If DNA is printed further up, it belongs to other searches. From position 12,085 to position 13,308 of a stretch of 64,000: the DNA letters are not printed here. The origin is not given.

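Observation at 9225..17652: Unassigned carbon-skeleton module: 4-subunit 2-oxoacid:ferredoxin oxidoreductase, IDH-like dehydrogenase, HMG-CoA-lyase-family enzyme, family III CoA-transferase and LeuCD-type dehydratase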

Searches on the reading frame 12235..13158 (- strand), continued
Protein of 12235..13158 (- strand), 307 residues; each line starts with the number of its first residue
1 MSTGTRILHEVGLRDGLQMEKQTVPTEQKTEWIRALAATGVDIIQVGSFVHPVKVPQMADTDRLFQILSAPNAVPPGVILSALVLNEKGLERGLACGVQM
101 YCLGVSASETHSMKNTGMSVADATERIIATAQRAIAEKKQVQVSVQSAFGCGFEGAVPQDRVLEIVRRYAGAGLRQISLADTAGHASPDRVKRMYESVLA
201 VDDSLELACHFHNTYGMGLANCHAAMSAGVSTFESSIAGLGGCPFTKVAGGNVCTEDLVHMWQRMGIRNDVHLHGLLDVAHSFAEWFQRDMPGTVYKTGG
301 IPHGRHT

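Call 22: find_related_loci(query=window:12235-13158:-, collection=genome_contigs, flank=10000)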
Query window:12235-13158:- (307 aa) in genome_contigs; peptide patterns used: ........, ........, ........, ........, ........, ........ (x = any residue, [..] = any of these).
526 stretches matched a pattern; 465 encode a relative of the query (tblastn E <= 1e-3); the best 80 are kept; 80 distinct loci.
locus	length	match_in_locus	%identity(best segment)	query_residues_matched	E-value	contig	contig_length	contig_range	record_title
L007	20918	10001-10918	91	1-306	0e+0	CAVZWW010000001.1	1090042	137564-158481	MAG: uncultured Bacteroidetes bacterium isolate MFD04716.bin.1.116 genome assembly, contig: contig_11458, whole genome s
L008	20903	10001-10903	72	1-301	3e-147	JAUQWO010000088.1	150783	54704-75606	MAG: Bacteroidota bacterium isolate BIN5 contig_340572, whole genome shotgun sequence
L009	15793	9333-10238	69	1-302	1e-143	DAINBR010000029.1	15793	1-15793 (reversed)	MAG TPA_asm: Bacteroidota bacterium isolate CTOTU25581 NODE_1390_length_15793_cov_4.769348, whole genome shotgun sequenc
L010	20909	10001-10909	69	1-303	2e-143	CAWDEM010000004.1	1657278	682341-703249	MAG: Ignavibacteriota bacterium isolate MFD05942.bin.1.74 genome assembly, contig: contig_3312, whole genome shotgun seq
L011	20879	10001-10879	71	7-301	1e-142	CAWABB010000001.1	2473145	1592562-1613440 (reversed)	MAG: uncultured Ignavibacteria bacterium isolate MFD05942.bin.1.109 genome assembly, contig: contig_10081, whole genome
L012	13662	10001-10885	69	7-301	6e-142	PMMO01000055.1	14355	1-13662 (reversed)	MAG: Ignavibacteriae bacterium isolate fen_1255 73.20100900_E1D.85_contig_35530, whole genome shotgun sequence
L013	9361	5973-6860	71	5-299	4e-142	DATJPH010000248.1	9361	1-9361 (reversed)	MAG TPA_asm: Bacteroidota bacterium isolate SMAG_U14908 k141_113540, whole genome shotgun sequence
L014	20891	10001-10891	69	7-303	6e-141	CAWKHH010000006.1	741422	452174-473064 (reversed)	MAG: Ignavibacteriota bacterium isolate MFD05942.bin.1.310 genome assembly, contig: contig_55350, whole genome shotgun s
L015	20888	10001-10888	68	7-302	6e-141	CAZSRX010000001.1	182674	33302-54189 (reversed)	MAG TPA_asm: uncultured Bacteroidota bacterium isolate binchicken_co135_74 genome assembly, contig: NODE_156_length_1826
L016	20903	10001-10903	71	1-301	9e-141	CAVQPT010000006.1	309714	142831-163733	MAG: uncultured Bacteroidetes bacterium isolate MFD09964.bin.3.183 genome assembly, contig: contig_44402, whole genome s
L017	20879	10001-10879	71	7-299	3e-140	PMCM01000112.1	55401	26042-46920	MAG: Ignavibacteriae bacterium isolate fen_1290 73.20120700_E3M.177_contig_85113, whole genome shotgun sequence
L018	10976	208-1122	66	3-307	2e-140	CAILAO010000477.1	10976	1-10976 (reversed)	MAG: uncultured proteobacterium isolate LJ_bin-0460 genome assembly, contig: bin-0460:0477/1126, whole genome shotgun se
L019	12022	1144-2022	69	7-299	6e-140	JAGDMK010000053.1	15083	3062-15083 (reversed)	MAG: Bacteroidetes bacterium isolate CTSoil_038 scaffold_1937, whole genome shotgun sequence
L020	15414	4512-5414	66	7-307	6e-140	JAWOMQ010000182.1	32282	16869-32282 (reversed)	MAG: Bacteroidota bacterium isolate bin_71 c_000040373969, whole genome shotgun sequence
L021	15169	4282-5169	69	8-303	2e-139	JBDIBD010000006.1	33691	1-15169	MAG: Vicinamibacteria bacterium isolate AS-MICRO-OLR.136 NODE_3817_length_33691_cov_14.267531, whole genome shotgun sequ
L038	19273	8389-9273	68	8-302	6e-137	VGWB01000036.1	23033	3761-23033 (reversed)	MAG: Ignavibacteria bacterium isolate M_DeepCast_400m_m2_062 M_DeepCast_400m_m2_062_Ga0194112_10003177, whole genome sho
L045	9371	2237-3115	68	7-299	1e-135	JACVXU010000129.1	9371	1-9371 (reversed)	MAG: Bacteroidetes bacterium isolate B4_bin.17 scaffold_1563, whole genome shotgun sequence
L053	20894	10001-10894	65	7-305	4e-135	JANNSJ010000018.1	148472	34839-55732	MAG: Bacteroidota bacterium isolate SOY_31_metabat_225 SOY_31_k141_1248112, whole genome shotgun sequence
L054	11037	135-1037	65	7-303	4e-135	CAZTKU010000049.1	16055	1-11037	MAG TPA_asm: uncultured Ignavibacteriaceae bacterium isolate binchicken_co119_451 genome assembly, contig: NODE_4527_len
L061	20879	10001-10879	67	7-299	8e-133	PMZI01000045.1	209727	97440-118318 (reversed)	MAG: Ignavibacteriae bacterium isolate fen_1268 73.20110800_E3D.28_contig_3687, whole genome shotgun sequence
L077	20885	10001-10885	65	7-301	7e-131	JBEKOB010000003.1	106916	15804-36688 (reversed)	MAG: Bacteroidota bacterium isolate SPRUCE 430 SPRUCE_430_3, whole genome shotgun sequence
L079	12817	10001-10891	63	7-303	2e-130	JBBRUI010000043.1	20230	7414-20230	MAG: Bacteroidota bacterium isolate La3_concoct.179 La3_concoct.179_K_1044223_L_20230_cov_9.0000, whole genome shotgun s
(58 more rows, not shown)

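Call 36: search_solved_structures(query=window:12235-13158:-, max_evalue=1e-45, show_alignments=4)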
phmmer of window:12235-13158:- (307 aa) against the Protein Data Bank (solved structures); distinct sequences matched with E-value up to 1e-45: 5.
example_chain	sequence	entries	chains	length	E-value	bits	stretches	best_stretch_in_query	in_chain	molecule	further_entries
6nds_A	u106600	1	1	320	7.8e-55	189.7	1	7-299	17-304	3-hydroxy-3-methylglutaryl-CoA lyase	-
1ydo_A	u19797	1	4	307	7.6e-54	186.5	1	8-293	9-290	HMG-CoA Lyase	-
2ftp_A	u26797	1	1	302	1.1e-53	186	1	8-281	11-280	hydroxymethylglutaryl-CoA lyase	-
2cw6_A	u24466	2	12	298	1.6e-50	175.6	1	9-289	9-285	Hydroxymethylglutaryl-CoA lyase, mitochondrial | Hydroxymethylglutaryl-CoA lyase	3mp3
3mp4_A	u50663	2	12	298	1.1e-49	172.8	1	9-289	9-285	Hydroxymethylglutaryl-CoA lyase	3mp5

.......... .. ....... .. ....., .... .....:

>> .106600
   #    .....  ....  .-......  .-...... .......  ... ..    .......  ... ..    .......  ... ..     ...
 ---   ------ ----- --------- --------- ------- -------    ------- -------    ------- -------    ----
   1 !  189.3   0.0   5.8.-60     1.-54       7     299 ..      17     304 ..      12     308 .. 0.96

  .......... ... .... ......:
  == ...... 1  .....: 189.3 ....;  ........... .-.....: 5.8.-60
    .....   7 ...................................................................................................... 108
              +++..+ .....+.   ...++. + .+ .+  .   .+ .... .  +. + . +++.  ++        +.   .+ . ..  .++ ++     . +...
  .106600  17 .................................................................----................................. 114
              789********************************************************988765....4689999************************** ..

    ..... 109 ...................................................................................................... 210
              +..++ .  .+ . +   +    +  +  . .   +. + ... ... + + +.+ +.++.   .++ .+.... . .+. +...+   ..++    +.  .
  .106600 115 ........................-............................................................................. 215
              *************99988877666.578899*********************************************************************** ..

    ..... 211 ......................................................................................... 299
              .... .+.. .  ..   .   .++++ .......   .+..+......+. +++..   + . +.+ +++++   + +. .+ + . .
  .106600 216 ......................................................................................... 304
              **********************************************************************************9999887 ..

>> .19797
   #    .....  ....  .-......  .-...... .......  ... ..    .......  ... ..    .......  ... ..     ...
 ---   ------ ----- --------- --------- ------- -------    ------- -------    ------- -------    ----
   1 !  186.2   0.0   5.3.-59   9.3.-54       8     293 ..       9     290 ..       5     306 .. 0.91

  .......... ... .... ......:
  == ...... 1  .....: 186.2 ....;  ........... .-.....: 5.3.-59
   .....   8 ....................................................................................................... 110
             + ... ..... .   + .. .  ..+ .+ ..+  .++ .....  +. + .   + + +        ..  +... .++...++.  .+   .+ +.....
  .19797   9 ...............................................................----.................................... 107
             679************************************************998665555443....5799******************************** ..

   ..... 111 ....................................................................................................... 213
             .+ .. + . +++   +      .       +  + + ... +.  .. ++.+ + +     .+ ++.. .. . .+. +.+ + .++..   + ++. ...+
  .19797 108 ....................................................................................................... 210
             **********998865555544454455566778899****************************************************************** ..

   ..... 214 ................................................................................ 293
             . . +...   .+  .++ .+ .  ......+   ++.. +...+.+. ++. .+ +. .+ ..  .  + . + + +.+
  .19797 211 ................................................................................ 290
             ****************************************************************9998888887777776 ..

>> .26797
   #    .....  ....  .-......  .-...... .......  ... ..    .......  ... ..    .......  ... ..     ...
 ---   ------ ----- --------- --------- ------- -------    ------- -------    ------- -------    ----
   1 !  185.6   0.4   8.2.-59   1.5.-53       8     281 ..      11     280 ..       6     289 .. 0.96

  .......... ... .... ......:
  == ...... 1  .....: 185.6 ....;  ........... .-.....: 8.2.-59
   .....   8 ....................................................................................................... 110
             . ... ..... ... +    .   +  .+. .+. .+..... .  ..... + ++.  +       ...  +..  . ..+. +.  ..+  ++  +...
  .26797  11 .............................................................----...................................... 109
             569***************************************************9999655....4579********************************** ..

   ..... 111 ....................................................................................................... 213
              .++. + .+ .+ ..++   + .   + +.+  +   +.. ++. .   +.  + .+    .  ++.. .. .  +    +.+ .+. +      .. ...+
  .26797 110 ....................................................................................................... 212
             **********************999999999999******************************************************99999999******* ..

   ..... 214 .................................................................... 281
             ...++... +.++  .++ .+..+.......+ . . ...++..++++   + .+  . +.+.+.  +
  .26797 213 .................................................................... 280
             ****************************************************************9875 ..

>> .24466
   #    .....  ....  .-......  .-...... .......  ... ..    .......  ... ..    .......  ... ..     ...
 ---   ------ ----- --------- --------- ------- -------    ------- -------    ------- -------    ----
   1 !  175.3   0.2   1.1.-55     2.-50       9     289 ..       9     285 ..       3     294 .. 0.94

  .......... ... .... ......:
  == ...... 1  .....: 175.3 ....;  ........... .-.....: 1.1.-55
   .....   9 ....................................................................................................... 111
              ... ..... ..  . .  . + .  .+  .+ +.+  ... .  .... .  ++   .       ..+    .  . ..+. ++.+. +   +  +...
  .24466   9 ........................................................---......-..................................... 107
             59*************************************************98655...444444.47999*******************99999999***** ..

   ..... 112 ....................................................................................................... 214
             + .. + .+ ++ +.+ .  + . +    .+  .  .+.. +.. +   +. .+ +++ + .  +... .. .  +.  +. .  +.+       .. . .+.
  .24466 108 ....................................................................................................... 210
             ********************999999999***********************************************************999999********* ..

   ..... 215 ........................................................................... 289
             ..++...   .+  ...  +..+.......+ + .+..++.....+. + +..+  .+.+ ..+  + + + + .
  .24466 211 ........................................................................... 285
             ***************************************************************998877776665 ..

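Call 49: search_protein_families(library=pfam, proteins=[L077:6838-8022:-, L061:17757-18290:-, L077:19460-20749:-, L077:6060-6896:-, L045:301-741:-, L079:2388-3725:+, L054:1055-2320:+, L053:8087-8707:+, L038:2404-4410:-], max_evalue=0.001)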
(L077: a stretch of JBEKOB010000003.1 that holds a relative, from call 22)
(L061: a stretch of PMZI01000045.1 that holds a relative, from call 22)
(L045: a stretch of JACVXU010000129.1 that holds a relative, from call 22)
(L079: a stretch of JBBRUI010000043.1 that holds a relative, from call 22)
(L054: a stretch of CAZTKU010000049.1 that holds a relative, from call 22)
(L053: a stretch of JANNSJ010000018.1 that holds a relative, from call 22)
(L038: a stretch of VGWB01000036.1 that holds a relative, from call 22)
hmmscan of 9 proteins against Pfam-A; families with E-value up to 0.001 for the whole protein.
L077:6838-8022:- (394 aa): 7 families
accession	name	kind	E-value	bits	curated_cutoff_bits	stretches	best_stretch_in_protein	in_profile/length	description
PF12801.12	Fer4_5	-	3.6e-18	65.7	22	2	126-171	2-47/48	4Fe-4S binding domain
PF00037.32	Fer4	-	2.2e-08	34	21.1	0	277-293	5-21/24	4Fe-4S binding domain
PF13237.11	Fer4_10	-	4.4e-08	33.4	25.5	1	273-318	2-53/53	4Fe-4S dicluster domain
PF12838.12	Fer4_7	-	1.8e-07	32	27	0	252-294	8-52/52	4Fe-4S dicluster domain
PF14697.11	Fer4_21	-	2.6e-07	31.1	35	1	277-324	5-58/59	4Fe-4S dicluster domain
PF12837.12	Fer4_6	-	1.4e-05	25.3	25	1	273-293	2-22/24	4Fe-4S binding domain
PF13187.11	Fer4_9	-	1.7e-05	25.1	27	1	279-320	1-50/52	4Fe-4S dicluster domain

L061:17757-18290:- (177 aa): 2 families
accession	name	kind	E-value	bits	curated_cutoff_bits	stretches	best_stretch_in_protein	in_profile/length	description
PF07998.17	Peptidase_M54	-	6.9e-22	78.8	24.4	1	44-173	59-192/194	Peptidase family M54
PF00413.30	Peptidase_M10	-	0.00095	19.5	24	0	125-153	108-136/159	Matrixin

L077:19460-20749:- (429 aa): 3 families
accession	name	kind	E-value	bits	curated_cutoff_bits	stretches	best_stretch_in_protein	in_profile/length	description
PF02518.31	HATPase_c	-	5.9e-28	98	26.4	1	294-402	2-110/111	Histidine kinase-, DNA gyrase B-, and HSP90-like ATPase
PF00672.30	HAMP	-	1e-17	64.6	25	1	89-139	2-52/53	HAMP domain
PF00512.31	HisKA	-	6e-11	42.7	26.9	1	179-249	2-64/66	His Kinase A (phospho-acceptor) domain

L077:6060-6896:- (278 aa): 6 families
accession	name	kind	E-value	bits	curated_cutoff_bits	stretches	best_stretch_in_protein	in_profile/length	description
PF13649.12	Methyltransf_25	-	5.6e-16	59.4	27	1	71-167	2-97/97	Methyltransferase domain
PF08241.18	Methyltransf_11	-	1.1e-12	48.9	21.2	1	71-170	1-94/95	Methyltransferase domain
PF08242.18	Methyltransf_12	-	1.5e-09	38.9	30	1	71-169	1-98/98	Methyltransferase domain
PF13847.12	Methyltransf_31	-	1.5e-08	34.9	27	1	69-188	6-124/145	Methyltransferase domain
PF13489.12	Methyltransf_23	-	2.7e-06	27.7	27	1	69-178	25-123/164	Methyltransferase domain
PF03848.20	TehB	-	4.7e-05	23.3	20.4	1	69-124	33-89/193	Tellurite resistance protein TehB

L045:301-741:- (146 aa): 3 families
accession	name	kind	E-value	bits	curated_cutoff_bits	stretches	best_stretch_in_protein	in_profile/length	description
PF02082.26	Rrf2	-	1.1e-28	100.4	30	1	6-132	2-129/132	Iron-dependent Transcriptional regulator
PF12802.13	MarR_2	-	2.3e-05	24.9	27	1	19-59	14-52/61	MarR family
PF00392.27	GntR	-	0.00066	19.7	27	0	21-62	17-59/64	Bacterial regulatory proteins, gntR family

L079:2388-3725:+ (445 aa): 2 families
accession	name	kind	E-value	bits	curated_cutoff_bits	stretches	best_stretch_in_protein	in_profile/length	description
PF13336.12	AcetylCoA_hyd_C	-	6.5e-66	221.4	23.7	1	285-438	1-154/154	Acetyl-CoA hydrolase/transferase C-terminal domain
PF02550.21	AcetylCoA_hydro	-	2e-32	113.2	24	1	13-187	4-190/198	Acetyl-CoA hydrolase/transferase N-terminal domain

L054:1055-2320:+ (421 aa): 0 families

L053:8087-8707:+ (206 aa): 0 families

L038:2404-4410:- (668 aa): 20 families
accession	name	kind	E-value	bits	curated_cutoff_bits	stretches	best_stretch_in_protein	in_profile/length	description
PF07992.20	Pyr_redox_2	-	4e-26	92.5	26.1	1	171-494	2-291/291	Pyridine nucleotide-disulphide oxidoreductase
PF14691.11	Fer4_20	-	5.9e-18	65.2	25.8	1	54-128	31-108/113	Dihydroprymidine dehydrogenase domain II, 4Fe-4S cluster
PF00037.32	Fer4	-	2.8e-11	43.2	21.1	2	633-654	2-23/24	4Fe-4S binding domain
PF13738.12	Pyr_redox_3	-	1.9e-09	37.6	30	0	174-208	2-37/305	Pyridine nucleotide-disulphide oxidoreductase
PF12838.12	Fer4_7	-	4.3e-09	37.1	27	1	583-653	1-52/52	4Fe-4S dicluster domain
PF13450.12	NAD_binding_8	-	9.7e-08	32.6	21.9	1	174-208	1-35/68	NAD(P)-binding Rossmann-like domain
PF13237.11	Fer4_10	-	4.7e-07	30.1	25.5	2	578-596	3-21/53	4Fe-4S dicluster domain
PF00070.33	Pyr_redox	-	7.2e-07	30.1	22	0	171-201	1-31/82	Pyridine nucleotide-disulphide oxidoreductase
PF01266.30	DAO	-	7.5e-07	29.4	27.9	1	171-211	1-49/353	FAD dependent oxidoreductase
PF00890.30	FAD_binding_2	-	1.3e-06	28.4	20.4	1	172-206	2-36/414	FAD binding domain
PF13484.11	Fer4_16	-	1.4e-06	29.4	30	0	583-611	1-28/66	4Fe-4S double cluster binding domain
PF12797.12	Fer4_2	-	1.4e-05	25.1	24.5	1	578-596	4-22/22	4Fe-4S binding domain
PF13187.11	Fer4_9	-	1.9e-05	25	27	1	583-654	1-52/52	4Fe-4S dicluster domain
PF01946.23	Thi4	-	0.00011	22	26.2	1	168-207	16-56/235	Thi4 family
PF01494.25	FAD_binding_3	-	0.00014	21.6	22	1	171-202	3-34/349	FAD binding domain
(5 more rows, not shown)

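Call 58: search_protein_representatives(protein=window:12235-13158:-)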
Query: 307 residues. Proteins with E-value up to 0.001 (for the whole library): 10643; up to 1e-10: 4484; up to 1e-30: 875. The best 150 are listed.
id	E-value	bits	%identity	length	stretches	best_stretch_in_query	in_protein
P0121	4.7e-129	446.6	66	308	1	2-304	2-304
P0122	5.1e-90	318.4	51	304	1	8-303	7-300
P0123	6.0e-84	298.5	67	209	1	103-303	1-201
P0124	3.0e-78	279.8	64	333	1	45-254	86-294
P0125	3.1e-76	273.2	63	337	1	7-253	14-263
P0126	4.2e-75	269.4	66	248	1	31-229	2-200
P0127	3.7e-71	256.5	95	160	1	1-128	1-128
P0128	2.2e-68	247.4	59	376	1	118-302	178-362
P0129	8.1e-68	245.5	55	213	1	102-305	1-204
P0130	3.2e-67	243.6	45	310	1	8-293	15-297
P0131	1.2e-66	241.7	44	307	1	8-295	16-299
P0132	1.5e-66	241.4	55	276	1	7-229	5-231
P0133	6.6e-63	229.4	41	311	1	4-294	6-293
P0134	1.3e-62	228.4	42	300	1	10-297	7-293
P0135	2.8e-62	227.4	41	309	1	7-296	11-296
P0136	5.9e-62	226.3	44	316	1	8-284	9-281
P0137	3.8e-61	223.6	40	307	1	8-295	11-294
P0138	6.8e-60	219.5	41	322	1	9-299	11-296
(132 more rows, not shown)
